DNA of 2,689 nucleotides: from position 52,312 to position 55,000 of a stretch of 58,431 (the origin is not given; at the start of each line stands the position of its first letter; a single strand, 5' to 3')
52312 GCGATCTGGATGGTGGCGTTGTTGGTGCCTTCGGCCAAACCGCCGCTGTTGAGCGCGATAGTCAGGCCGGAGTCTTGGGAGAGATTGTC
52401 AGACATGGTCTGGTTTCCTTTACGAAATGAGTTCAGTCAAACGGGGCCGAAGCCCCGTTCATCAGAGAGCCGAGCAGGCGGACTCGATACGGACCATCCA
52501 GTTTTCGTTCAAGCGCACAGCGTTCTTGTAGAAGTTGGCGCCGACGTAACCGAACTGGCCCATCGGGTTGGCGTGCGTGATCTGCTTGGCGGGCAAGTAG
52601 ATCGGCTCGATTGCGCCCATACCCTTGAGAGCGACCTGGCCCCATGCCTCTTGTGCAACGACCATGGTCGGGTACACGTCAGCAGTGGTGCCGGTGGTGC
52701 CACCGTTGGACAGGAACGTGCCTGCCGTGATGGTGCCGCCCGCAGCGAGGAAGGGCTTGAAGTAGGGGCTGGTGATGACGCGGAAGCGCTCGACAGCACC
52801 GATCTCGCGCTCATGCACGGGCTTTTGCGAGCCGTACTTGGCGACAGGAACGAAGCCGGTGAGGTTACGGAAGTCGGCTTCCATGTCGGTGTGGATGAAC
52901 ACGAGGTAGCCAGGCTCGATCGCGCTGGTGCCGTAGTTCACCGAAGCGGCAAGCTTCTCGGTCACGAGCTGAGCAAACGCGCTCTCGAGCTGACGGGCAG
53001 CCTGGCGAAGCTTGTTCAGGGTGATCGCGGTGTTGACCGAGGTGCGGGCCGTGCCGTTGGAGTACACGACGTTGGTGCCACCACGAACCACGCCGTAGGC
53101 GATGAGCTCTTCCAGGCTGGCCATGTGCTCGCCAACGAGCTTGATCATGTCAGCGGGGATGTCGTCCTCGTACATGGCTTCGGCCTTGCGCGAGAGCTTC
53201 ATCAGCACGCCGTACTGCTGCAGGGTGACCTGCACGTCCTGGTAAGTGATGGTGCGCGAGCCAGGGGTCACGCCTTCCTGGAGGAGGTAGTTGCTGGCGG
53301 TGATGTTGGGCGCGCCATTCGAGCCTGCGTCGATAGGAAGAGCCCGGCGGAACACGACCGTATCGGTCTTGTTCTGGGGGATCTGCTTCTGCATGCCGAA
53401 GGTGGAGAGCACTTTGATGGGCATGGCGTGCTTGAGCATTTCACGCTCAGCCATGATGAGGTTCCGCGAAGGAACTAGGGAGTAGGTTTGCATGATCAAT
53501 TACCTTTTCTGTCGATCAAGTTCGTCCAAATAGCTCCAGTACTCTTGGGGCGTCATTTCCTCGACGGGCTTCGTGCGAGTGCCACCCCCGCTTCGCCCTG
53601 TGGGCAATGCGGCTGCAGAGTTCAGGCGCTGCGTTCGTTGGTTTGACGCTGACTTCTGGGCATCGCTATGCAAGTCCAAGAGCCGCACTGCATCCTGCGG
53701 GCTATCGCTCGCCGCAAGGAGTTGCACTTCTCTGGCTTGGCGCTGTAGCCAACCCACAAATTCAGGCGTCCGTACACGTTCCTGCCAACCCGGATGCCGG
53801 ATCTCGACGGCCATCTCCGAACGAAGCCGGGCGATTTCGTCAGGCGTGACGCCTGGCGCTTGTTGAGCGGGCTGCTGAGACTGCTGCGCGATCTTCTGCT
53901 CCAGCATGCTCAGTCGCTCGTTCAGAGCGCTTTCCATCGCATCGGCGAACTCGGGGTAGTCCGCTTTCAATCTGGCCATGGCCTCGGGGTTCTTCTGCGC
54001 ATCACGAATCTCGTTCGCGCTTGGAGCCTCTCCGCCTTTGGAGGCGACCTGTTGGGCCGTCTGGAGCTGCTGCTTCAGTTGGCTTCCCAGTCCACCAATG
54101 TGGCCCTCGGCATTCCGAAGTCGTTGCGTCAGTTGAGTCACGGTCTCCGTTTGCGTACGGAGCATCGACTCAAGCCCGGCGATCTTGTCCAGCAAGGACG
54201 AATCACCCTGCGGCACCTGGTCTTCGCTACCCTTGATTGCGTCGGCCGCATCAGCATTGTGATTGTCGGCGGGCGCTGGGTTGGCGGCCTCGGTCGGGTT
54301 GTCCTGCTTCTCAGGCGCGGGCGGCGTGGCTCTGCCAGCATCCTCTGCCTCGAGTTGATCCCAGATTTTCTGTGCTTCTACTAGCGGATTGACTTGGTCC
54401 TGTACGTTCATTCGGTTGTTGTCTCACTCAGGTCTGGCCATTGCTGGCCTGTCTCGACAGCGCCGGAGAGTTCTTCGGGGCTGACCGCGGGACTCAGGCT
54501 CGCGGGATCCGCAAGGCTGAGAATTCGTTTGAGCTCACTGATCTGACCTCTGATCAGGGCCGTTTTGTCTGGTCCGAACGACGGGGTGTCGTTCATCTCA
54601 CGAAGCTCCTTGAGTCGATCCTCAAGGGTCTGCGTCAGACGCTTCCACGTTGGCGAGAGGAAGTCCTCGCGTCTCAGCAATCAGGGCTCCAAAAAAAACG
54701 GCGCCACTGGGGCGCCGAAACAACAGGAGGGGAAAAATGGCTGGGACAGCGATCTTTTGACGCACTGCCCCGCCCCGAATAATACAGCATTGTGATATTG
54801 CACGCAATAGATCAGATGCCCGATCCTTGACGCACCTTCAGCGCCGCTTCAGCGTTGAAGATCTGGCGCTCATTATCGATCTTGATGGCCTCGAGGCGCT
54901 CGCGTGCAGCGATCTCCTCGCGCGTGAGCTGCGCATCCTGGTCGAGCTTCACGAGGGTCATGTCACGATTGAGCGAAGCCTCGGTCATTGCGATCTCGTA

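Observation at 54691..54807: Promoter, short leader, strong terminator units precede the late gene blocks, suggesting antitermination control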

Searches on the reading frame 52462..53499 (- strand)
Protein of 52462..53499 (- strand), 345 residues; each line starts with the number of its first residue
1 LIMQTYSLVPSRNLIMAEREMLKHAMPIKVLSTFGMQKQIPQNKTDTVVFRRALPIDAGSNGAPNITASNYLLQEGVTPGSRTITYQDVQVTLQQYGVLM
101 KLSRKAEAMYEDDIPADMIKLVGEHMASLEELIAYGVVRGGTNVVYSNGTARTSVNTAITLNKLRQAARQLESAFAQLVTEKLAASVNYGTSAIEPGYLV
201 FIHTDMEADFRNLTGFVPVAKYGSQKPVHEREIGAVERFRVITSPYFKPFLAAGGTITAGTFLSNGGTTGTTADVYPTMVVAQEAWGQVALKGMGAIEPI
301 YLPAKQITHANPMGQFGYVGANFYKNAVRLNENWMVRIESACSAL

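Call 12: search_protein_families(library=phrogs, proteins=[window:52462-53499:-])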
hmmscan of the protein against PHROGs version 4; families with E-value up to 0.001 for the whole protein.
window:52462-53499:- (345 aa): 1 family
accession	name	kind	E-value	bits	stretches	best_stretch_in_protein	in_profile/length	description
phrog_1357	-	head and packaging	1.7e-56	192.7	1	12-343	32-347/356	major head protein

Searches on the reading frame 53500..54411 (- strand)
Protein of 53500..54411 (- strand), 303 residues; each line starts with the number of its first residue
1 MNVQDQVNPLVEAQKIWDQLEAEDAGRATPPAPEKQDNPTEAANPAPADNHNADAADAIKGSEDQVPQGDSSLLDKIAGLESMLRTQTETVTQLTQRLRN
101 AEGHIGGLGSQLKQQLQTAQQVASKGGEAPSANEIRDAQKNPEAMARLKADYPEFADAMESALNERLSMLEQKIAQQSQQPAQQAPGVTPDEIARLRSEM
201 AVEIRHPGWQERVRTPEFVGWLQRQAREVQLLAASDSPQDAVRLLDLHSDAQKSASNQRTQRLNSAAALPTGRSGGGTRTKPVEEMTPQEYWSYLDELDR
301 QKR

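Call 12: search_protein_families(library=phrogs, proteins=[window:53500-54411:-])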
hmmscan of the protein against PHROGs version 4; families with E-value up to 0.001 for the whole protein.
window:53500-54411:- (303 aa): 1 family
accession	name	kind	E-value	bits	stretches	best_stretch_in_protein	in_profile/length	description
phrog_479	-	unknown function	3e-05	25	1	71-226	73-216/333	-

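Call 35: search_protein_families(library=pfam, max_evalue=0.01, proteins=[window:53500-54411:-])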
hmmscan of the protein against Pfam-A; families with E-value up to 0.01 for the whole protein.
window:53500-54411:- (303 aa): 2 families
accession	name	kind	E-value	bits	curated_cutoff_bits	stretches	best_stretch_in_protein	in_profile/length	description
PF24669.2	Ddi2_HDD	-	0.00053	20.5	32.8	1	139-184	11-57/66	Ddi2 HDD domain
PF25526.1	LIP-1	-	0.0026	17.6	34.1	0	154-215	111-171/250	Liprin-alpha-like coiled coil domain 2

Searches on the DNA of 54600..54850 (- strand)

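Call 11: search_dna_similar(query=window:54600-54830:-, collection=phages, mode=distant, max_rows=30)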
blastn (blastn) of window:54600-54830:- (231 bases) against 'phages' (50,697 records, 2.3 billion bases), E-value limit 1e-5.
No match.

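Call 23: search_rna_families(source=window, start=54600, end=54850, threshold=evalue, max_evalue=10)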
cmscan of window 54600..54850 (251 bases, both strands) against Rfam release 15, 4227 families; matches with E-value up to 10: 5.
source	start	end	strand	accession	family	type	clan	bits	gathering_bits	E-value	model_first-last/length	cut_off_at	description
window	54690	54773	-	RF02866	ncS16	Gene; sRNA;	-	29.8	48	0.00037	1-83/83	no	Burkholderia sRNA 16 (Bc_KC_sr1)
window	54684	54758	-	RF00519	suhB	Gene; sRNA;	CL00108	21.5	41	0.019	1-77/77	no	Makes More Granules Regulator RNA (mmgR)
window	54692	54777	-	RF00057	RyhB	Gene; sRNA;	-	19.8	55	0.17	1-67/67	no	RyhB RNA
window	54693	54739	-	RF02871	ncS54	Gene; sRNA;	-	13.2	43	1.9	1-79/79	no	Burkholderia sRNA 54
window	54600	54685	-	RF00449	IRES_HIF1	Cis-reg; IRES;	-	10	110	1.4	1-87/279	3'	HIF-1 alpha IRES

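Call 25: search_rna_families(source=window, start=54650, end=54830, threshold=evalue, max_evalue=0.01, show_alignments=2)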
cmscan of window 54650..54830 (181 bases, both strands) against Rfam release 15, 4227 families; matches with E-value up to 0.01: 1.
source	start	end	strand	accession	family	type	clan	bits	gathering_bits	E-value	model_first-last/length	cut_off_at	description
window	54690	54773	-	RF02866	ncS16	Gene; sRNA;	-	29.8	48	0.00027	1-83/83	no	Burkholderia sRNA 16 (Bc_KC_sr1)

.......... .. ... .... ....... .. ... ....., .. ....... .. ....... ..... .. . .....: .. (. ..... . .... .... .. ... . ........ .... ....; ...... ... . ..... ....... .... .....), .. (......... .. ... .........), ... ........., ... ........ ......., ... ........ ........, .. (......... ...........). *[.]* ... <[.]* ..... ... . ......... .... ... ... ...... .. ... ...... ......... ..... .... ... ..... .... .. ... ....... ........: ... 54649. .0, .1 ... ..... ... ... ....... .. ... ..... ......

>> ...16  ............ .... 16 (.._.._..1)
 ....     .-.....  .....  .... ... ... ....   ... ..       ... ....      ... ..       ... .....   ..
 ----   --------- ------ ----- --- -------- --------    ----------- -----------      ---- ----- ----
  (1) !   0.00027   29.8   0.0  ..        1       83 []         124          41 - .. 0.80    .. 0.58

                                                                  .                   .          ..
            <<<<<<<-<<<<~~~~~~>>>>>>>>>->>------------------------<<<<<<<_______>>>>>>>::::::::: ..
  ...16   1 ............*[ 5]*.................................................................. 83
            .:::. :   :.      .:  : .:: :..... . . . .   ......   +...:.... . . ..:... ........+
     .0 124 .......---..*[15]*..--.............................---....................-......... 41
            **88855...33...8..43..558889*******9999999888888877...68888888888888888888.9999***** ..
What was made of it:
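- The unit 2 leader gives a sub-threshold full-length match to Rfam ncS16 (29.8 bits against a gathering score of 48; calls 23, 25).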
